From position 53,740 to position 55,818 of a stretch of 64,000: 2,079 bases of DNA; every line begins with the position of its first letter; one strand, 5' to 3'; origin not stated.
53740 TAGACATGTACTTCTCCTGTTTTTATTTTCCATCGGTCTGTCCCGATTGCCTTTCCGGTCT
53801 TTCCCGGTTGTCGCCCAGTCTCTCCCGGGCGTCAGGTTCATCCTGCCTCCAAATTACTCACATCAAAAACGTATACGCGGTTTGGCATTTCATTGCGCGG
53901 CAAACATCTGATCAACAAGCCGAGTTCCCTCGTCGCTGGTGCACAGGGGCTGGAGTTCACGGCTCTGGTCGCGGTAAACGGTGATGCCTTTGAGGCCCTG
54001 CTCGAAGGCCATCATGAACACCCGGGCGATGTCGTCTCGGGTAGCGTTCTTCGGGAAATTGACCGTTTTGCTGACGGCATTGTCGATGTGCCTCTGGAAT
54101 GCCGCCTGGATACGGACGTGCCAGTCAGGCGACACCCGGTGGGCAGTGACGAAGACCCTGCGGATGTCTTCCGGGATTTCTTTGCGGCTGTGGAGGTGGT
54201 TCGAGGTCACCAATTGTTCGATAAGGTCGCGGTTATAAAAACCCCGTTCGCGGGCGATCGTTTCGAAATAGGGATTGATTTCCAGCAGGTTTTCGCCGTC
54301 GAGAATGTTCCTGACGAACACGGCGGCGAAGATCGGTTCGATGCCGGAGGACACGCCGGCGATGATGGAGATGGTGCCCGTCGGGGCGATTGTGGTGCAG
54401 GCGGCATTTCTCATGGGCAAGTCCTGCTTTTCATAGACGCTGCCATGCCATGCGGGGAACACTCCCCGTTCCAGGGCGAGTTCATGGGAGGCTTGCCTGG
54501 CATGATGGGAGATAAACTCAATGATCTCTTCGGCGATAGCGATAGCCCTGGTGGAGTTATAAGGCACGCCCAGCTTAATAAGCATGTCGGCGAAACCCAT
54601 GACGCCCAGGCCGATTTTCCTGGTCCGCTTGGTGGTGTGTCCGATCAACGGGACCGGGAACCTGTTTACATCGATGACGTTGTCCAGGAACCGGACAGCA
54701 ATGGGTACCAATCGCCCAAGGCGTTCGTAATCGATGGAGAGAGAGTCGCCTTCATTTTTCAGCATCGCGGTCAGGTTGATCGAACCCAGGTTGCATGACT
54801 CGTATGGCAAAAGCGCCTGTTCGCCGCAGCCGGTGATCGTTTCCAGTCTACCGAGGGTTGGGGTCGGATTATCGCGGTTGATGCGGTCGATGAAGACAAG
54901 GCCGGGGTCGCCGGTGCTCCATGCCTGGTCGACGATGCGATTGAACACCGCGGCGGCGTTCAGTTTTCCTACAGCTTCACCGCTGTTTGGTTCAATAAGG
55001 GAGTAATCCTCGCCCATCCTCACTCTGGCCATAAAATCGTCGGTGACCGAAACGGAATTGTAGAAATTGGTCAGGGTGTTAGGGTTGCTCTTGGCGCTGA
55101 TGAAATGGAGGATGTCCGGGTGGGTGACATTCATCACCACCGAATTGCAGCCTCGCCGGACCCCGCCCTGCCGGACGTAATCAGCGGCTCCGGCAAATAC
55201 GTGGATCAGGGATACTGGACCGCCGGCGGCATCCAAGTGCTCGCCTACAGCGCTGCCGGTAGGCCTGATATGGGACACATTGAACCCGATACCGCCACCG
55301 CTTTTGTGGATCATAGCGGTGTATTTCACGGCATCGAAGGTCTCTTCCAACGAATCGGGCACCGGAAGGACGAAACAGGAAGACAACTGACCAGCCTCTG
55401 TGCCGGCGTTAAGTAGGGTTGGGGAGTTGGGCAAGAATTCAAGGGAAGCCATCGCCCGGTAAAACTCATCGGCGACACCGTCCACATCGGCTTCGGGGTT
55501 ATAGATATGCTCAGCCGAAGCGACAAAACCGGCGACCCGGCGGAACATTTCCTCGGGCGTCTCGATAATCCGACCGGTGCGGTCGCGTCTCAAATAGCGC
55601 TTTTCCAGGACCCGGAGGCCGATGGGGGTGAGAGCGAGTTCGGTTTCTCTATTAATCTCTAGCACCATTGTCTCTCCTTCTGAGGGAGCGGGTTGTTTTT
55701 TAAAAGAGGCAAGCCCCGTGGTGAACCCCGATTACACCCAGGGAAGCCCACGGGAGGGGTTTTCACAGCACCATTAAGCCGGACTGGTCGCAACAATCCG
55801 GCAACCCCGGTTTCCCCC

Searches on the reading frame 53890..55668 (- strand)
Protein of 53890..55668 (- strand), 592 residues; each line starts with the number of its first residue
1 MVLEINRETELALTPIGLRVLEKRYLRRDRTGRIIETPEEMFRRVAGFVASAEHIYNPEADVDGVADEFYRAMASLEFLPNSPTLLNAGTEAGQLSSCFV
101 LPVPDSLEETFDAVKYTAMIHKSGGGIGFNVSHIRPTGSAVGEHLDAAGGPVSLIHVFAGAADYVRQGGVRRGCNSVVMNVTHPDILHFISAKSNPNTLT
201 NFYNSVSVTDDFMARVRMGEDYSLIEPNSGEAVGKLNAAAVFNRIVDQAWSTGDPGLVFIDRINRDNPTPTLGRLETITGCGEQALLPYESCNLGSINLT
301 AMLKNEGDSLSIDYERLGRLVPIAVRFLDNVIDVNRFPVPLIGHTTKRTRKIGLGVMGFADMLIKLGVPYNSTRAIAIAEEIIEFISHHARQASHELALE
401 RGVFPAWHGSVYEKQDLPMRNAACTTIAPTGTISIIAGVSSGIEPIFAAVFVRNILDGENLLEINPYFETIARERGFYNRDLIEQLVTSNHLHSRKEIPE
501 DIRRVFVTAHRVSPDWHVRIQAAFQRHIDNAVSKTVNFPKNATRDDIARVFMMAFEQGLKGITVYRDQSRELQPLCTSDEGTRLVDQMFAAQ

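Call 99: search_protein_families(library=ncbifam, proteins=[window:53890-55668:-], max_evalue=1e-10)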
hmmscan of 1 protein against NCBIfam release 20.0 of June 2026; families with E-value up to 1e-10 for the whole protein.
window:53890-55668:- (592 aa): 21 families
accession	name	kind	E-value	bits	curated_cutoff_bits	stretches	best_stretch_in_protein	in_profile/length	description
NF006417.0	PRK08665.1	equivalog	7.7e-262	870.9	961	1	7-581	6-579/759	vitamin B12-dependent ribonucleotide reductase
NF005010.0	PRK06406.1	subfamily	4.8e-221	736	1125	1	63-582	217-732/771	vitamin B12-dependent ribonucleotide reductase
TIGR02504.1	NrdJ_Z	equivalog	1.9e-196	654.2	399.95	1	19-575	3-606/606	adenosylcobalamin-dependent ribonucleoside-diphosphate reductase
NF006207.0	PRK08332.1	equivalog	3e-119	399.3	2400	4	407-576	1394-1563/1684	vitamin B12-dependent ribonucleotide reductase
TIGR02506.1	NrdE_NrdA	equivalog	5.6e-103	345.5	341.05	3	17-229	3-217/616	ribonucleoside-diphosphate reductase subunit alpha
NF005544.0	PRK07207.1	equivalog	1.3e-91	307.9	965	3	235-419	542-727/965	ribonucleoside-diphosphate reductase subunit alpha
NF005122.0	PRK06556.1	equivalog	4e-91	306.2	859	2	41-407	100-490/960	vitamin B12-dependent ribonucleotide reductase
NF006577.0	PRK09102.1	equivalog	2.6e-82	277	620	1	4-570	16-572/604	ribonucleoside-diphosphate reductase subunit alpha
NF005101.0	PRK06539.1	equivalog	6e-81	272.6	988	3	235-418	395-578/822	ribonucleoside-diphosphate reductase subunit alpha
NF006665.0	PRK09209.1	equivalog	1.9e-74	251.3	1057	2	5-228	148-371/761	ribonucleoside-diphosphate reductase subunit alpha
NF005991.0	PRK08115.1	equivalog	1.5e-73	248.1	854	3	242-413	439-609/858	vitamin B12-dependent ribonucleotide reductase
NF005401.0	PRK06948.1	subfamily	2.7e-73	247.6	906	1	14-574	14-589/604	ribonucleotide reductase-like protein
NF006279.0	PRK08447.1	equivalog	1.1e-72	245.6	1082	2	5-231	129-353/789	ribonucleoside-diphosphate reductase subunit alpha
NF009029.0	PRK12365.1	equivalog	7.6e-70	236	1350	3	234-419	624-809/1046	ribonucleoside-diphosphate reductase subunit alpha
NF005483.0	PRK07088.1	equivalog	2.2e-69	234.4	1214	2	4-229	149-374/764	ribonucleoside-diphosphate reductase subunit alpha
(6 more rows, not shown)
